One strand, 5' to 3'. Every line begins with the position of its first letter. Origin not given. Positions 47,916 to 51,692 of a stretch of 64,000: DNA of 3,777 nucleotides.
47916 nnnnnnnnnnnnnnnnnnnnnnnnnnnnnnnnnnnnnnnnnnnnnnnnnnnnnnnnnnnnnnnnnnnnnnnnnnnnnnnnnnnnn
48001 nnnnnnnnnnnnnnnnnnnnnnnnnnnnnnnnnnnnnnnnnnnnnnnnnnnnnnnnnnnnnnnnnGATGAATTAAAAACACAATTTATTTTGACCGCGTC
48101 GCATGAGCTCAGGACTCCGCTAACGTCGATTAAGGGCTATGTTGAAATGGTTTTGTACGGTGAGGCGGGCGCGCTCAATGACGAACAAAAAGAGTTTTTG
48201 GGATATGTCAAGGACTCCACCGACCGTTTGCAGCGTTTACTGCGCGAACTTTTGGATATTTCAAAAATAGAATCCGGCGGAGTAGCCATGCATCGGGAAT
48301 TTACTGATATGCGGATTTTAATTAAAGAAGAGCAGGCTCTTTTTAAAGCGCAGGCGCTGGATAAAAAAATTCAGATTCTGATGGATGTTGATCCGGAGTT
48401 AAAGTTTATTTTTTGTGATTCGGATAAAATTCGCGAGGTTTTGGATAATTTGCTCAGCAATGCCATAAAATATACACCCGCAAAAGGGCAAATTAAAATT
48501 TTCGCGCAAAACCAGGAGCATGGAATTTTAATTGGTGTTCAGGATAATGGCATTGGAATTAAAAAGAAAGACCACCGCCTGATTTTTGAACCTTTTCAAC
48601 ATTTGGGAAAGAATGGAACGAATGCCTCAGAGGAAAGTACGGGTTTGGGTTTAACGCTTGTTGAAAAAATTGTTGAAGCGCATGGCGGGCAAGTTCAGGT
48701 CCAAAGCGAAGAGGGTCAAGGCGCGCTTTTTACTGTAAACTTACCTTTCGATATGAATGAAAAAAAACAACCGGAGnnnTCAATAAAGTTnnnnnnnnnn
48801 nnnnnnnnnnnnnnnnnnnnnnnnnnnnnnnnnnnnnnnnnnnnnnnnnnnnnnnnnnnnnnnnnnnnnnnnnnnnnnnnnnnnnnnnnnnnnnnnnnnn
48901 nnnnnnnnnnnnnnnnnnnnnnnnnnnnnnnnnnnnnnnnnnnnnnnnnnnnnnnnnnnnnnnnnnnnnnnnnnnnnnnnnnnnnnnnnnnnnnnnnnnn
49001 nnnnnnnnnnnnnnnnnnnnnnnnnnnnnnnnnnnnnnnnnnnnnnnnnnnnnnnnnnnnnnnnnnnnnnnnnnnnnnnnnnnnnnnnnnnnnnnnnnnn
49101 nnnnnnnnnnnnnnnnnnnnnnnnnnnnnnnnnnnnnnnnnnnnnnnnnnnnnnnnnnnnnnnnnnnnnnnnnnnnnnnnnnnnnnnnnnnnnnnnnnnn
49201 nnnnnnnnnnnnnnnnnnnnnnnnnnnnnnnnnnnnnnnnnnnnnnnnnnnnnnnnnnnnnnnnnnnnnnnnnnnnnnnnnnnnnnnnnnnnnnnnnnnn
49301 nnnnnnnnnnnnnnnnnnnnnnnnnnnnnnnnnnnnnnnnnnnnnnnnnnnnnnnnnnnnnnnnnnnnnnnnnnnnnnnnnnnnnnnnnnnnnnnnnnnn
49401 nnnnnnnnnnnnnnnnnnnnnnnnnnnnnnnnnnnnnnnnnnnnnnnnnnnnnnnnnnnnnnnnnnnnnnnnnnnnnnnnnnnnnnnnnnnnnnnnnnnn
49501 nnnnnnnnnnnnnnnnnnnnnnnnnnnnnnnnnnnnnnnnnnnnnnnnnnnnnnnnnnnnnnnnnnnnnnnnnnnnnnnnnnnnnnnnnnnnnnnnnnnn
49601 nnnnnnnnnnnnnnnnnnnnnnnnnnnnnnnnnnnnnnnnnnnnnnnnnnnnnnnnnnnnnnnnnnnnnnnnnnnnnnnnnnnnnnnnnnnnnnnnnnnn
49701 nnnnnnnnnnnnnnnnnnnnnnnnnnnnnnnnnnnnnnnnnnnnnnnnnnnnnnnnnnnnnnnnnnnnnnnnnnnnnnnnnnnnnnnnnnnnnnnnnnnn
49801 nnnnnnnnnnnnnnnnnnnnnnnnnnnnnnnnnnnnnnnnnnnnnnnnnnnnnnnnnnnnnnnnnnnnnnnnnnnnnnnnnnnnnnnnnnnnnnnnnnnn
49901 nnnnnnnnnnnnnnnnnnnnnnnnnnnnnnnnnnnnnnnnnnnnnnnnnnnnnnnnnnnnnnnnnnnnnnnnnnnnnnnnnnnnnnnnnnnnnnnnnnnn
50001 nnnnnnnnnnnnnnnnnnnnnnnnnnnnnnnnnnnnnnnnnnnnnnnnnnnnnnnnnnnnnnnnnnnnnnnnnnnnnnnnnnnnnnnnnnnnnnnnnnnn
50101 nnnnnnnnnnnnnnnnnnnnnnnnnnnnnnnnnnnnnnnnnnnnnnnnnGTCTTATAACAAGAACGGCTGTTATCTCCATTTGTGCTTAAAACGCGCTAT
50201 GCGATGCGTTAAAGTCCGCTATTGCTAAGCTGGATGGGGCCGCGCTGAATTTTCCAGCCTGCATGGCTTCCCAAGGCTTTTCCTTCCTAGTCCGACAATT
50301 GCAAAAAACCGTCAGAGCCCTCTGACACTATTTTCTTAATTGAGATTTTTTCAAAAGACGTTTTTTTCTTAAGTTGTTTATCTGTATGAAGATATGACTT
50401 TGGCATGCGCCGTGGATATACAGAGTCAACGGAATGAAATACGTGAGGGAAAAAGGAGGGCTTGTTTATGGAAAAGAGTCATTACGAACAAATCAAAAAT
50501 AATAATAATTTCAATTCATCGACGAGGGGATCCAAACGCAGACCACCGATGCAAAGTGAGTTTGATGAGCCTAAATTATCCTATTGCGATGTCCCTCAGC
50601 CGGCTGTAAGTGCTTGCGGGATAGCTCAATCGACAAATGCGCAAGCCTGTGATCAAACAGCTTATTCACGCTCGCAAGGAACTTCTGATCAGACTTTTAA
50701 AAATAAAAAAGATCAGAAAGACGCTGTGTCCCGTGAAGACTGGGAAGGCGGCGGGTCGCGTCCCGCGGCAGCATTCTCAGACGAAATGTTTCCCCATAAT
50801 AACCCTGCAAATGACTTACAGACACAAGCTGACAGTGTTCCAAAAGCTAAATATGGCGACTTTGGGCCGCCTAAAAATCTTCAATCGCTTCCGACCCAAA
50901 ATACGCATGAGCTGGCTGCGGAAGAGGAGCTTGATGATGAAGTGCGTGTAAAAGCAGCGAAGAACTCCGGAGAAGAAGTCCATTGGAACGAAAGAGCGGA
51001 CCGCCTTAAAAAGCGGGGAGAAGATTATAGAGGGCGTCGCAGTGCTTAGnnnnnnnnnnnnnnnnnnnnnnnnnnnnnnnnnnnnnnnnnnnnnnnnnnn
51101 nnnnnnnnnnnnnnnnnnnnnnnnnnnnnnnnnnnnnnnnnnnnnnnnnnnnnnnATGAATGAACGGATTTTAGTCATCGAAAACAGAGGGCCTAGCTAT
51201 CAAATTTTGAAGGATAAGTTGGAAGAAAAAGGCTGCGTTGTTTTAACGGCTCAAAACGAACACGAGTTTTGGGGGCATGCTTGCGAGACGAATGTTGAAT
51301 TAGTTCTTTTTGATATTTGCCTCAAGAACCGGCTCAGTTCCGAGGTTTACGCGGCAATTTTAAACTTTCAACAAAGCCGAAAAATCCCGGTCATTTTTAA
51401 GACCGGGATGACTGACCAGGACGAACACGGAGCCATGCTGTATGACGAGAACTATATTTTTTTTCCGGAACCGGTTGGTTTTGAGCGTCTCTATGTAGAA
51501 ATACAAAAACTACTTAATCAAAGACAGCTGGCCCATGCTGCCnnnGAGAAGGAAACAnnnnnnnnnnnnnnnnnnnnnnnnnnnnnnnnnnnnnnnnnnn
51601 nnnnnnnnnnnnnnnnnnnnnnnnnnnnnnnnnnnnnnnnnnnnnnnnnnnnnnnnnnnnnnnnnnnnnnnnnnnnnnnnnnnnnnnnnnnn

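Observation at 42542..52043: Family of four paralogous stand-alone receiver proteins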

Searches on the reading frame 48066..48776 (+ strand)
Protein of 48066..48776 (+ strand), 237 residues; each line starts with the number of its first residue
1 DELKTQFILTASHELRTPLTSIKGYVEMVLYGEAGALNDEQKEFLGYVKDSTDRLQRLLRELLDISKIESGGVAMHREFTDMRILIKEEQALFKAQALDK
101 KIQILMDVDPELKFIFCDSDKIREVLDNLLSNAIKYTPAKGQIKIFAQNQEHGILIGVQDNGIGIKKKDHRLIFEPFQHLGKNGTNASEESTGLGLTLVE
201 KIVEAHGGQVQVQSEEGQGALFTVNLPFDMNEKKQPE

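Call 53: find_related_loci(query=A5, collection=metagenome_contigs, flank=7000)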
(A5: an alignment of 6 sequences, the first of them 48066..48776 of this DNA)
Query A5 (237 aa) in metagenome_contigs; peptide patterns used: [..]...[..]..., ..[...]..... (x = any residue, [..] = any of these).
218 stretches matched a pattern; 33 encode a relative of the query (tblastn E <= 1e-3); 33 distinct loci.
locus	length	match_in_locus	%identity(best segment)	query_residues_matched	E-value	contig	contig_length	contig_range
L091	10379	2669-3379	72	1-237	1e-105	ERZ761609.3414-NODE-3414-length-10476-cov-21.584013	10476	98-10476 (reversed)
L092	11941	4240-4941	64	1-234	5e-97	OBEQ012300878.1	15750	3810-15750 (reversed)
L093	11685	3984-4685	62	1-234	5e-95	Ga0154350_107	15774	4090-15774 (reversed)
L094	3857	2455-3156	62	1-234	1e-95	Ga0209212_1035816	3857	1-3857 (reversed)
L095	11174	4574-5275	62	1-234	5e-95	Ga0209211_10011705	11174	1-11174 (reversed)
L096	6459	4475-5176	68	1-233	5e-94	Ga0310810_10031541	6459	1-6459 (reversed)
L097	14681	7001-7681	63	1-228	5e-92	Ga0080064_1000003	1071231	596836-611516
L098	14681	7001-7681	58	1-228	5e-87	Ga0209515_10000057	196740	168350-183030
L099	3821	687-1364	53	1-227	7e-74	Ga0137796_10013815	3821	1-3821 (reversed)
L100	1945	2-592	55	38-234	6e-73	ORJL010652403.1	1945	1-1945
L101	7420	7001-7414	75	1-138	7e-58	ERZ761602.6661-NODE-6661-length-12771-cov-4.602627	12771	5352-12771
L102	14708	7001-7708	38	1-235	9e-47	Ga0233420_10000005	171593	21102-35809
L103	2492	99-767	36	4-227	1e-44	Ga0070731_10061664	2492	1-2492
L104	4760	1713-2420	36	1-235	9e-44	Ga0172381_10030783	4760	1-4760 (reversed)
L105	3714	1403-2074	37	6-229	7e-44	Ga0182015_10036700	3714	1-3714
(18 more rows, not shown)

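Call 74: search_protein_families(library=pfam, proteins=[L091:515-3394:+, L092:3088-4968:+, L093:2934-4706:+, L096:2051-5206:+, L097:4982-7732:+, L098:4955-7732:+, L099:207-1403:+], max_evalue=0.00001)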
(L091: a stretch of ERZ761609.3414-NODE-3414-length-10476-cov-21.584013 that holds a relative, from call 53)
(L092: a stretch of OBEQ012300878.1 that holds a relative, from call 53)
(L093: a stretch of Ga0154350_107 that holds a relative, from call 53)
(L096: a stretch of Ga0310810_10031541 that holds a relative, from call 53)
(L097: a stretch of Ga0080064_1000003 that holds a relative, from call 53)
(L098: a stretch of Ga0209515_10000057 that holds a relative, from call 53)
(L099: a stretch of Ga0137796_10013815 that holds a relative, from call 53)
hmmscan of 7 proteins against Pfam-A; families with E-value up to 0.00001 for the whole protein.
L091:515-3394:+ (960 aa): 5 families
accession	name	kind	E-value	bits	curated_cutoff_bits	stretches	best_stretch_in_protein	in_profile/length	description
PF02518.31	HATPase_c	-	6.5e-57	191.2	26.4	2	836-947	2-110/111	Histidine kinase-, DNA gyrase B-, and HSP90-like ATPase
PF00512.31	HisKA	-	2.9e-38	130.2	26.9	2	722-789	2-66/66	His Kinase A (phospho-acceptor) domain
PF00072.30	Response_reg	-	7.2e-22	78.1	30.2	1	564-674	2-111/111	Response regulator receiver domain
PF00672.30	HAMP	-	3.7e-12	46.8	25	1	238-285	1-48/53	HAMP domain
PF13581.12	HATPase_c_2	-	7.7e-06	26.4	27.4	0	842-922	34-110/127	Histidine kinase-like ATPase domain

L092:3088-4968:+ (627 aa): 3 families
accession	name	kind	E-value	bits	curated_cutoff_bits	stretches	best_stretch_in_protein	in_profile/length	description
PF02518.31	HATPase_c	-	1.9e-27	96.3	26.4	1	502-613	2-110/111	Histidine kinase-, DNA gyrase B-, and HSP90-like ATPase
PF00512.31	HisKA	-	4.1e-18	65.6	26.9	1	388-455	2-66/66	His Kinase A (phospho-acceptor) domain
PF00672.30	HAMP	-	2.6e-14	53.7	25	1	289-340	1-52/53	HAMP domain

L093:2934-4706:+ (591 aa): 3 families
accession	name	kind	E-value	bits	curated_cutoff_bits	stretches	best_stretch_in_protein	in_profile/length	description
PF02518.31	HATPase_c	-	3.8e-31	108.3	26.4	1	468-579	2-110/111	Histidine kinase-, DNA gyrase B-, and HSP90-like ATPase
PF00512.31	HisKA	-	2.1e-18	66.6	26.9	1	354-421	2-66/66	His Kinase A (phospho-acceptor) domain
PF00672.30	HAMP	-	4.1e-16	59.5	25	1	285-335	3-53/53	HAMP domain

L096:2051-5206:+ (1052 aa): 12 families
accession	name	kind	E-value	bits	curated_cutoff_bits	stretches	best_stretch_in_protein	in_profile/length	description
PF08447.18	PAS_3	-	3.1e-34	117.5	25.6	3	551-625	2-77/89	PAS fold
PF02518.31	HATPase_c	-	1.6e-31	109.5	26.4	1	926-1037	2-109/111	Histidine kinase-, DNA gyrase B-, and HSP90-like ATPase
PF00989.32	PAS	-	2e-30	105.5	22.6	2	194-304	2-113/113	PAS fold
PF08448.16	PAS_4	-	5.6e-27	94.6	23.1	2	661-771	1-109/110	PAS fold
PF13426.13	PAS_9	-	9e-26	90.6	27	2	204-306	2-103/103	PAS domain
PF00512.31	HisKA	-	4e-18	65.7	26.9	1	812-879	2-66/66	His Kinase A (phospho-acceptor) domain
PF13185.12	GAF_2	-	2.4e-12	47.7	28.6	1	332-475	6-136/136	GAF domain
PF13188.13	PAS_8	-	9.4e-12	44.8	21.8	0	656-701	2-47/65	PAS domain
PF01590.32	GAF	-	1e-08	36.2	22.4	1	332-473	4-132/133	GAF domain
PF14598.12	PAS_11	-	8.8e-08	32.5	25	0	210-286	9-84/109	PAS domain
PF25487.1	ETR1_N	-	1.9e-07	31.7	27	1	28-121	3-96/97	Ethylene receptor 1-like, N-terminal domain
PF22922.2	GAF_NLP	-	4.9e-06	26.6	24.1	0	331-469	11-166/175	NLP protein GAF domain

L097:4982-7732:+ (917 aa): 10 families
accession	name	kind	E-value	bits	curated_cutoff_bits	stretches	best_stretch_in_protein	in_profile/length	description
PF02518.31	HATPase_c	-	9.4e-29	100.5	26.4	1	791-901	2-110/111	Histidine kinase-, DNA gyrase B-, and HSP90-like ATPase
PF08447.18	PAS_3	-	3.5e-25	88.5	25.6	2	417-502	3-89/89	PAS fold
PF00512.31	HisKA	-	3.1e-19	69.2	26.9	1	677-744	2-66/66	His Kinase A (phospho-acceptor) domain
PF13426.13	PAS_9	-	5e-15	56.1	27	1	532-634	3-103/103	PAS domain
PF25487.1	ETR1_N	-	3.3e-14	53.4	27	1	16-110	3-97/97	Ethylene receptor 1-like, N-terminal domain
PF00989.32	PAS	-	9.8e-13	48.5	22.6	1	521-632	2-113/113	PAS fold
PF08448.16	PAS_4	-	6.5e-11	42.9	23.1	1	526-637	1-110/110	PAS fold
PF13185.12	GAF_2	-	3e-10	40.9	28.6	1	201-340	10-136/136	GAF domain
PF13188.13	PAS_8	-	4.4e-10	39.5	21.8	1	521-570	2-49/65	PAS domain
PF01590.32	GAF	-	6.9e-09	36.8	22.4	1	198-338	5-132/133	GAF domain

L098:4955-7732:+ (926 aa): 10 families
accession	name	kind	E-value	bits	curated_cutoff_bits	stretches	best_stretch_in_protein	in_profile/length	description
PF02518.31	HATPase_c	-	5.6e-30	104.5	26.4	1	800-909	2-109/111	Histidine kinase-, DNA gyrase B-, and HSP90-like ATPase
PF08447.18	PAS_3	-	1.9e-20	73.3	25.6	2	553-637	3-88/89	PAS fold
PF25487.1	ETR1_N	-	4.3e-20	72.2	27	1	26-121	2-97/97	Ethylene receptor 1-like, N-terminal domain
PF00989.32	PAS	-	3e-19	69.5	22.6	1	530-641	2-113/113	PAS fold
PF00512.31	HisKA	-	2.4e-18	66.4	26.9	1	686-753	2-66/66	His Kinase A (phospho-acceptor) domain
PF13426.13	PAS_9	-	1e-16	61.5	27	1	542-642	4-102/103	PAS domain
PF08448.16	PAS_4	-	8.4e-14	52.2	23.1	1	535-646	1-110/110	PAS fold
PF13185.12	GAF_2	-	1.8e-10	41.6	28.6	1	201-349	2-136/136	GAF domain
PF13188.13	PAS_8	-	3e-10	40.1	21.8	0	530-580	2-50/65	PAS domain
PF01590.32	GAF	-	7.8e-08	33.4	22.4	1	202-346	1-131/133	GAF domain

L099:207-1403:+ (399 aa): 6 families
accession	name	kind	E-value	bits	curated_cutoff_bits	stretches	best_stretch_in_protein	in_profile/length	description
PF02518.31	HATPase_c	-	4e-31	108.2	26.4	1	278-386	2-108/111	Histidine kinase-, DNA gyrase B-, and HSP90-like ATPase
PF00512.31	HisKA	-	3e-15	56.4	26.9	1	164-231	2-66/66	His Kinase A (phospho-acceptor) domain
PF13426.13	PAS_9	-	1.3e-14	54.7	27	1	20-124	1-103/103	PAS domain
PF00989.32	PAS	-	1.6e-08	35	22.6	1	11-111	2-102/113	PAS fold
PF08448.16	PAS_4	-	1.7e-08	35.1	23.1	1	17-126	2-109/110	PAS fold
PF08447.18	PAS_3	-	8.8e-07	29.6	25.6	1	33-112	2-82/89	PAS fold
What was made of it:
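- That same core is attached to HAMP, PAS, ETR1_N-GAF-PAS or second-core sensors (call 74).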

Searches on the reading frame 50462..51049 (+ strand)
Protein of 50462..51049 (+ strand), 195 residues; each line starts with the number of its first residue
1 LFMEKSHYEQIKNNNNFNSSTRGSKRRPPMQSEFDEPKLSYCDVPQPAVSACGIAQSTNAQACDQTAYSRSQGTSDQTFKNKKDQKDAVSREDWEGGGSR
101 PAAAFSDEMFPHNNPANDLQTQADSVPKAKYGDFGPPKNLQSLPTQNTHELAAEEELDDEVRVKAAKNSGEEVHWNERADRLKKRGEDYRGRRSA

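Call 38: search_protein_families(library=pfam, proteins=[window:50462-51049:+], max_evalue=0.001)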
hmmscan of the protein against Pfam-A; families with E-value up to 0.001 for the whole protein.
window:50462-51049:+ (195 aa): 0 families
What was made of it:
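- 50462..51049 (+): Acidic ORF of unknown function with the motif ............, lying between NtrC and R3. It is listed as a neighbour and its role is unknown. No Pfam hit (call 38).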

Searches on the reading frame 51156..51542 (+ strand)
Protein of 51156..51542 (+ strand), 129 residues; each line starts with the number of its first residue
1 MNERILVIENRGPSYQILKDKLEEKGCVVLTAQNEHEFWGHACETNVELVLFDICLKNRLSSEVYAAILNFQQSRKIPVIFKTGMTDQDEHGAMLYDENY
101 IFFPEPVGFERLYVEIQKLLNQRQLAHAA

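Call 27: find_homologous_proteins(query=window:51156-51542:+, max_evalue=0.001)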
Query window:51156-51542:+ (129 aa): 3 proteins with E <= 0.001 among 5 candidates.
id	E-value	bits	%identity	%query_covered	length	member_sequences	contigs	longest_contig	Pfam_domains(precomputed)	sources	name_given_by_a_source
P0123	3.7e-81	287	100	100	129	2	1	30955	PF00072.31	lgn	-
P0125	1.2e-55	204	72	100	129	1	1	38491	PF00072.31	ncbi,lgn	-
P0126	4.9e-39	151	54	98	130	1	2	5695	PF00072.31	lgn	-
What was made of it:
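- Tried and rejected: Word-indexed search with R3 (call 27).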

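Call 35: search_protein_representatives(alignment_id=A3)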
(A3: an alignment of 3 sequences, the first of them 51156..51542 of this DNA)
Query: 3 sequences, 129 profile positions. Proteins with E-value up to 0.001 (for the whole library): 11014; up to 1e-10: 236; up to 1e-30: 1. The best 150 are listed.
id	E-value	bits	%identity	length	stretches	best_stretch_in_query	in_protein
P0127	2.4e-41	156.8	-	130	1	1-129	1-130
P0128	7.0e-30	119.7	-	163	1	3-123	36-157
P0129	9.8e-30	119.2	-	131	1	1-129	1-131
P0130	3.5e-29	117.4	-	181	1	1-126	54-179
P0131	3.1e-28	114.4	-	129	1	1-121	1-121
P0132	5.3e-28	113.6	-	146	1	3-122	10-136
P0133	8.8e-26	106.4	-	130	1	1-129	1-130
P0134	3.8e-23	97.9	-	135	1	3-127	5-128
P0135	1.2e-21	93.1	-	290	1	1-123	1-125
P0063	5.7e-21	90.9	-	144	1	1-123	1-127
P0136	2.5e-19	85.6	-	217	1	1-123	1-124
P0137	2.6e-19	85.6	-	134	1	1-127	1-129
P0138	2.7e-19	85.5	-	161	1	3-121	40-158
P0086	1.5e-18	83.0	-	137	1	1-124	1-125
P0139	1.6e-18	83.0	-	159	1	1-125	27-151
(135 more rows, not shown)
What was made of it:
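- Tried and rejected: A full HMM scan was needed (call 35).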

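Call 68: predict_structure(alignment_id=A6)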
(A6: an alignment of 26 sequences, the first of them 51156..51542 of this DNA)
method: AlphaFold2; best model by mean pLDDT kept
length: 129 residues; sequences in the alignment: 26
mean_pLDDT: 82.7   pTM: 0.78
mean pLDDT of the five models: 82.7, 82.3, 73.6, 72.9, 69.8
residues with pLDDT >= 90: 37; 70-90: 73; 50-70: 19; < 50: 0
segments of 3 or more residues with pLDDT < 50: none
pLDDT, mean of each block of 10 residues (from residue 1): 81 84 94 85 87 69 71 81 82 81 90 92 77
secondary structure, 60 per line:
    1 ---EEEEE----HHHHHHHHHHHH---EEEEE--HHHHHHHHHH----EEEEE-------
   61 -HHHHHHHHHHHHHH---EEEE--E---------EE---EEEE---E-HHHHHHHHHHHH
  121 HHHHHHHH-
elements in order: E4-8 H13-24 E28-32 H35-44 E49-53 H62-75 E79-82 E100-103 H109-128
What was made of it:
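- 51156..51545 (+): R3: stand-alone pseudo-receiver. The DD pair is E-N and the conserved Lys is Glu, while the phospho-acceptor Asp and the Thr are retained. It ends in -AA. The model has the receiver fold without alpha4, mean pLDDT 82.7 (call 68).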

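Call 69: search_protein_families(library=pfam, proteins=[P0135, P0136], max_evalue=0.01)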
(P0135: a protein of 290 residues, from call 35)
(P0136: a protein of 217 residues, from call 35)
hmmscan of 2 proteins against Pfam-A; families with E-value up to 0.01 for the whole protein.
P0135 (290 aa): 2 families
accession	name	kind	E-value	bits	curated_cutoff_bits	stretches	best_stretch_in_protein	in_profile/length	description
PF03330.24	DPBB_1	-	7.3e-17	61.8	28.8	1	195-285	3-82/83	Lytic transglycolase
PF00072.30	Response_reg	-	1.8e-14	54.3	30.2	1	5-118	1-110/111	Response regulator receiver domain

P0136 (217 aa): 1 family
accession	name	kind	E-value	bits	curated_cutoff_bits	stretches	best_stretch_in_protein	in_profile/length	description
PF00072.30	Response_reg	-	1.2e-13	51.6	30.2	1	5-91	1-85/111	Response regulator receiver domain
